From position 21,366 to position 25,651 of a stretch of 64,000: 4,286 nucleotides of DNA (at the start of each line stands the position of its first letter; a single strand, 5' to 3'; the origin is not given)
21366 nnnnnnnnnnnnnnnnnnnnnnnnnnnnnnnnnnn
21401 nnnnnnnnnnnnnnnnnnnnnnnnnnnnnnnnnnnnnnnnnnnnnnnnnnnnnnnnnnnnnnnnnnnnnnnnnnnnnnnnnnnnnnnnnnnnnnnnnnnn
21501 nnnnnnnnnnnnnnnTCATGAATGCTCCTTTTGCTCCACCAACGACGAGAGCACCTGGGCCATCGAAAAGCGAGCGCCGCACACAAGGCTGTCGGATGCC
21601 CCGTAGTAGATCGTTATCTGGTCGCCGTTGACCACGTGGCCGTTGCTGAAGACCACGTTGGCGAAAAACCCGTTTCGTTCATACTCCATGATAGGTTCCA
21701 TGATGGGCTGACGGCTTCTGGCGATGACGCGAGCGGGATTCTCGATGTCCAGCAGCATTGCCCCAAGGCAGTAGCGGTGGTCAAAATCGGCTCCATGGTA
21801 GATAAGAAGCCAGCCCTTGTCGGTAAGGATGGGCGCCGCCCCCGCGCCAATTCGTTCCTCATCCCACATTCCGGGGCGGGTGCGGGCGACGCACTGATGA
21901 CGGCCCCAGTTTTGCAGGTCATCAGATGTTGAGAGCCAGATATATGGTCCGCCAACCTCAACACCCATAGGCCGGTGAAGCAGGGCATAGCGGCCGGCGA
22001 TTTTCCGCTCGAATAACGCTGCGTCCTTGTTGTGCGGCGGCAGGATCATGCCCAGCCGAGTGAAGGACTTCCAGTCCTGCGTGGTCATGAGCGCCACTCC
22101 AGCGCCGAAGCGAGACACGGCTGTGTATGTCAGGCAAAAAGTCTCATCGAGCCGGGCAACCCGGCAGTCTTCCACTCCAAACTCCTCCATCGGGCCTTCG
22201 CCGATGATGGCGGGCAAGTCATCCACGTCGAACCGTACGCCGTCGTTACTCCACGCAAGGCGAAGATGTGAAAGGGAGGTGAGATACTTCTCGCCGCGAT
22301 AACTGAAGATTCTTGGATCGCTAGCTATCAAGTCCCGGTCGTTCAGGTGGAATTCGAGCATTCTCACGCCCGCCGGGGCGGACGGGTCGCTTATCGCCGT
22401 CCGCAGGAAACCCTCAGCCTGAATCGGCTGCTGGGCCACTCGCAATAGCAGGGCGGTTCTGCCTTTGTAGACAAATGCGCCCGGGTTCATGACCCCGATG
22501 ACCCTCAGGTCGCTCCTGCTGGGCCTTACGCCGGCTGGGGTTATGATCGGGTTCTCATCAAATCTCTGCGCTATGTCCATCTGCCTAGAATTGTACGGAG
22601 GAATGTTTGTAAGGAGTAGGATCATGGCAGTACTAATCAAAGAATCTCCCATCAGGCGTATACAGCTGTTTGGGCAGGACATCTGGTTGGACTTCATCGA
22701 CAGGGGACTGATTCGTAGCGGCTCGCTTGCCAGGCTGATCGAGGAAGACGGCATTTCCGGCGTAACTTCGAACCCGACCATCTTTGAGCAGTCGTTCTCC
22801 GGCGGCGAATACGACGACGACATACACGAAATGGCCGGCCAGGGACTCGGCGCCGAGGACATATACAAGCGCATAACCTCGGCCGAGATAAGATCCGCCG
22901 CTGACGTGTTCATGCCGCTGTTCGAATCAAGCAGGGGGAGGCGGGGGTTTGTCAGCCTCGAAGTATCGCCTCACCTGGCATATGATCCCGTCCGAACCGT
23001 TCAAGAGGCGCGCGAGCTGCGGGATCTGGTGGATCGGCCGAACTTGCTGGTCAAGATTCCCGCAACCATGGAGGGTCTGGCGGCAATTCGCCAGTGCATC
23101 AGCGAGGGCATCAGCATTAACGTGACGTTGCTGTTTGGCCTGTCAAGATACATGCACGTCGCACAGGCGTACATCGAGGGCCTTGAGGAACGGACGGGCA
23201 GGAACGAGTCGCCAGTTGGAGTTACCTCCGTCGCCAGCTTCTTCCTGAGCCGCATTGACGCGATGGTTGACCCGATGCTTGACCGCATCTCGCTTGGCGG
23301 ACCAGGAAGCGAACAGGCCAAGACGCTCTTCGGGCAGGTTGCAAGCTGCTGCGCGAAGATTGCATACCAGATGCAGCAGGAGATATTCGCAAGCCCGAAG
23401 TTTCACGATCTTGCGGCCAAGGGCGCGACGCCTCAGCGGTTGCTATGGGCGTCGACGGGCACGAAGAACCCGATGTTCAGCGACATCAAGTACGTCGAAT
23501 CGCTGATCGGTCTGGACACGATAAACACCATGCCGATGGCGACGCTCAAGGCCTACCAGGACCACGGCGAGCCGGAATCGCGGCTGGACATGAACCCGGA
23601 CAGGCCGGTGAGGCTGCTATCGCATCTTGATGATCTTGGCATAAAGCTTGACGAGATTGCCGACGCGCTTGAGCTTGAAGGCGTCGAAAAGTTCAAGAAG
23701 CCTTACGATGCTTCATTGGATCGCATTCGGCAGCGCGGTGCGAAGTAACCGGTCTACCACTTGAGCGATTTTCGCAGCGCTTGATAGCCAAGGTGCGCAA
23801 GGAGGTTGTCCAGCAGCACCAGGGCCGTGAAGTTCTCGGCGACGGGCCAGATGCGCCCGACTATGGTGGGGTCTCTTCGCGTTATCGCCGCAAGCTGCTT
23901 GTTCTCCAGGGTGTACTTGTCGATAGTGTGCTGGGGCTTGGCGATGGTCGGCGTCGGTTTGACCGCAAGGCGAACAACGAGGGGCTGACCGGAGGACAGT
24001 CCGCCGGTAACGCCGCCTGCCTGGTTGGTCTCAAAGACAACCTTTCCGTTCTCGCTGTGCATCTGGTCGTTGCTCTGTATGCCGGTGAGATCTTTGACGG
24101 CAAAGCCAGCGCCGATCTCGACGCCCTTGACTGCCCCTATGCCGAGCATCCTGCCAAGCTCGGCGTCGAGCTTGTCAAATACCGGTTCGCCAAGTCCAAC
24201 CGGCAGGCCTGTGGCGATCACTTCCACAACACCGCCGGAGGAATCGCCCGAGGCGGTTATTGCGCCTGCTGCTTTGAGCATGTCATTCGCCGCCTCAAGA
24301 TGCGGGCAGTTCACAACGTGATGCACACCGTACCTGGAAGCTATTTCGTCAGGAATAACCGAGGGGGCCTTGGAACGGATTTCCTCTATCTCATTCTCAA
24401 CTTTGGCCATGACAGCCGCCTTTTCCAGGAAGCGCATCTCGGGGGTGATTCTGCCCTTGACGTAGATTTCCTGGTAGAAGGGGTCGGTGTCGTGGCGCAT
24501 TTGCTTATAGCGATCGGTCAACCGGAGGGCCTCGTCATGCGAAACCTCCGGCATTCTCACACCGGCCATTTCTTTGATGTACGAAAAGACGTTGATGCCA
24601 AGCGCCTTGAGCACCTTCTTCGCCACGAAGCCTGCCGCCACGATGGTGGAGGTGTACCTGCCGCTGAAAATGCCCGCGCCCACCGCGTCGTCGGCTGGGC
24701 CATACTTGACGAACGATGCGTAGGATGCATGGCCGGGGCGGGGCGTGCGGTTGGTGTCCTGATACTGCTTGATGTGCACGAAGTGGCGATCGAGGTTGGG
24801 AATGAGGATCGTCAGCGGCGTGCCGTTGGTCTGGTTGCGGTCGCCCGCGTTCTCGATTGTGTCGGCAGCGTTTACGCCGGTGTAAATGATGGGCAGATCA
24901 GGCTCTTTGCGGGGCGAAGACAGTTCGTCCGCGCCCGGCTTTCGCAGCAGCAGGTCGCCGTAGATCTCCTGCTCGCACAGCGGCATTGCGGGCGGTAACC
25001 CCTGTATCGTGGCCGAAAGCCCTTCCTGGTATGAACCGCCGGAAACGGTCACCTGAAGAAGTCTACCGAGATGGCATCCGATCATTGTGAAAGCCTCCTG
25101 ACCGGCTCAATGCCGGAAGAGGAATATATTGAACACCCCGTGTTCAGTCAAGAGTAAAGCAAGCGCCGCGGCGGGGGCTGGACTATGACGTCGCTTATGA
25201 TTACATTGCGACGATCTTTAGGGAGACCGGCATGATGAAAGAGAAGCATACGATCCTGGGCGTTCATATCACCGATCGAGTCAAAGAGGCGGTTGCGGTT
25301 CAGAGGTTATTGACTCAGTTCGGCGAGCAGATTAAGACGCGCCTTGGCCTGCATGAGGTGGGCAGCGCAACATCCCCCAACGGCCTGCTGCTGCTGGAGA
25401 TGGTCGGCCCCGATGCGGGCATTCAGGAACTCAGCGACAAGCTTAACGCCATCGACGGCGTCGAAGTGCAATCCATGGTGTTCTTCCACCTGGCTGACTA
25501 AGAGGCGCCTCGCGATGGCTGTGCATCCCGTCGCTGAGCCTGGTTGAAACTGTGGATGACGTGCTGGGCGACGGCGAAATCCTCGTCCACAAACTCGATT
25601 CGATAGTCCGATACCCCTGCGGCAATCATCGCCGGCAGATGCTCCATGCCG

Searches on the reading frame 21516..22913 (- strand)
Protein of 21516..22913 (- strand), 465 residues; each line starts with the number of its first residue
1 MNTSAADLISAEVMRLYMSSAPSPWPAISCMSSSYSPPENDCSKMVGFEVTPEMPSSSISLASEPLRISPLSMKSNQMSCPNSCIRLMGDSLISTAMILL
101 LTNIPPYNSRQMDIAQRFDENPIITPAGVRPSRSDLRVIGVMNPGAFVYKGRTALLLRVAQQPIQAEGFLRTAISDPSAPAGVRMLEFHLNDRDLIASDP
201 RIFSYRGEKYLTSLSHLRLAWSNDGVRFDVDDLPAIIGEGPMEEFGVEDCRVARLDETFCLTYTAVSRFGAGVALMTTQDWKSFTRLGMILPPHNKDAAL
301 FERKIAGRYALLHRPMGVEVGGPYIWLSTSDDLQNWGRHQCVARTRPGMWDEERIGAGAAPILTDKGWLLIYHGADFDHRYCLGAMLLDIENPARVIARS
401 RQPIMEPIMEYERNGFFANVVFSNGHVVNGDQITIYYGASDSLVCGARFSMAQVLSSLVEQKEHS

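Call 3: search_protein_families(library=pfam, proteins=[window:21516-22913:-])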
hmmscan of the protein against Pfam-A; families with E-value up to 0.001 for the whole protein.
window:21516-22913:- (465 aa): 1 family
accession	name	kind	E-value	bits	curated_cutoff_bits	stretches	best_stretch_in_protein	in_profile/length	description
PF04041.19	Glyco_hydro_130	-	2.4e-48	165.2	26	1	202-456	54-316/320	beta-1,4-mannooligosaccharide phosphorylase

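Call 4: search_protein_families(library=ncbifam, proteins=[window:21516-22913:-])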
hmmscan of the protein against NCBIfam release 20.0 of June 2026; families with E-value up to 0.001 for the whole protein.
window:21516-22913:- (465 aa): 3 families
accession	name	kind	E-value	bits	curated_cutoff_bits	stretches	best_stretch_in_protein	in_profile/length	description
NF050092.1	BtaManbiosPhlase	equivalog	1.5e-117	392.4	550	1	116-458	4-350/351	BtaManbiosPhlase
NF052550.1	BManbPhaseBMBP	equivalog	9.5e-67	225.4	450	1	206-454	49-294/296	beta-1,2-mannobiose phosphorylase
NF058598.1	BetMansidBT3780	equivalog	1.4e-21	77.1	550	1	214-447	92-360/366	beta-1,2-mannosidase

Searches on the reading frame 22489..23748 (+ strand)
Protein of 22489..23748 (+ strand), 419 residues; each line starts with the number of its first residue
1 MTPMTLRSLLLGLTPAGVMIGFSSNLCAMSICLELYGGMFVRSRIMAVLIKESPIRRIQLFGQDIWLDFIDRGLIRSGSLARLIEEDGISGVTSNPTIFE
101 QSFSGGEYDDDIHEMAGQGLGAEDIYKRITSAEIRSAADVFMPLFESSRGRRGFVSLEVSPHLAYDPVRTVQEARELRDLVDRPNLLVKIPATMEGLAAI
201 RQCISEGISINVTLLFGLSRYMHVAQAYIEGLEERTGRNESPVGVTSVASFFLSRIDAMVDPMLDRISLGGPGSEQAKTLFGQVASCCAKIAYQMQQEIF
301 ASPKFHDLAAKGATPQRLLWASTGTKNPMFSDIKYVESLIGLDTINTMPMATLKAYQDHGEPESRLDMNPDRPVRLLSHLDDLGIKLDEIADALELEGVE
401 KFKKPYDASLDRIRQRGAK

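Call 23: search_protein_families(library=pfam, proteins=[window:22489-23748:+], max_evalue=0.00001)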
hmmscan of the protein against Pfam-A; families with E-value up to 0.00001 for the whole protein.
window:22489-23748:+ (419 aa): 1 family
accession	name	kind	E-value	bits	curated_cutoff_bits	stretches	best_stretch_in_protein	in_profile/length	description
PF00923.25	TAL_FSA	-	6.9e-73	245.9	27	1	65-412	1-284/285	Transaldolase/Fructose-6-phosphate aldolase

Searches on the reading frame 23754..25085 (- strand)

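Call 23: search_protein_families(library=pfam, proteins=[window:23754-25085:-], max_evalue=0.00001)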
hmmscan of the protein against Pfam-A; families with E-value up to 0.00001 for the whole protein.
window:23754-25085:- (443 aa): 1 family
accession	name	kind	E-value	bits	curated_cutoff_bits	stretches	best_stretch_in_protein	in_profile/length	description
PF01264.26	Chorismate_synt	-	1.5e-91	307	27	1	10-429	1-327/327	Chorismate synthase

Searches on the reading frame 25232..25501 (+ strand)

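Call 55: search_protein_families(library=pfam, proteins=[window:25232-25501:+], max_evalue=0.01)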
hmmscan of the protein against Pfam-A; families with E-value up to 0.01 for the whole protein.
window:25232-25501:+ (89 aa): 1 family
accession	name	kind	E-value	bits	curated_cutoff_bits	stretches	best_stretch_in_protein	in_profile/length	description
PF21699.3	TM1266-like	-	2.3e-05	24.7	27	1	7-81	3-74/74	Iron-only hydrogenase system regulator, putative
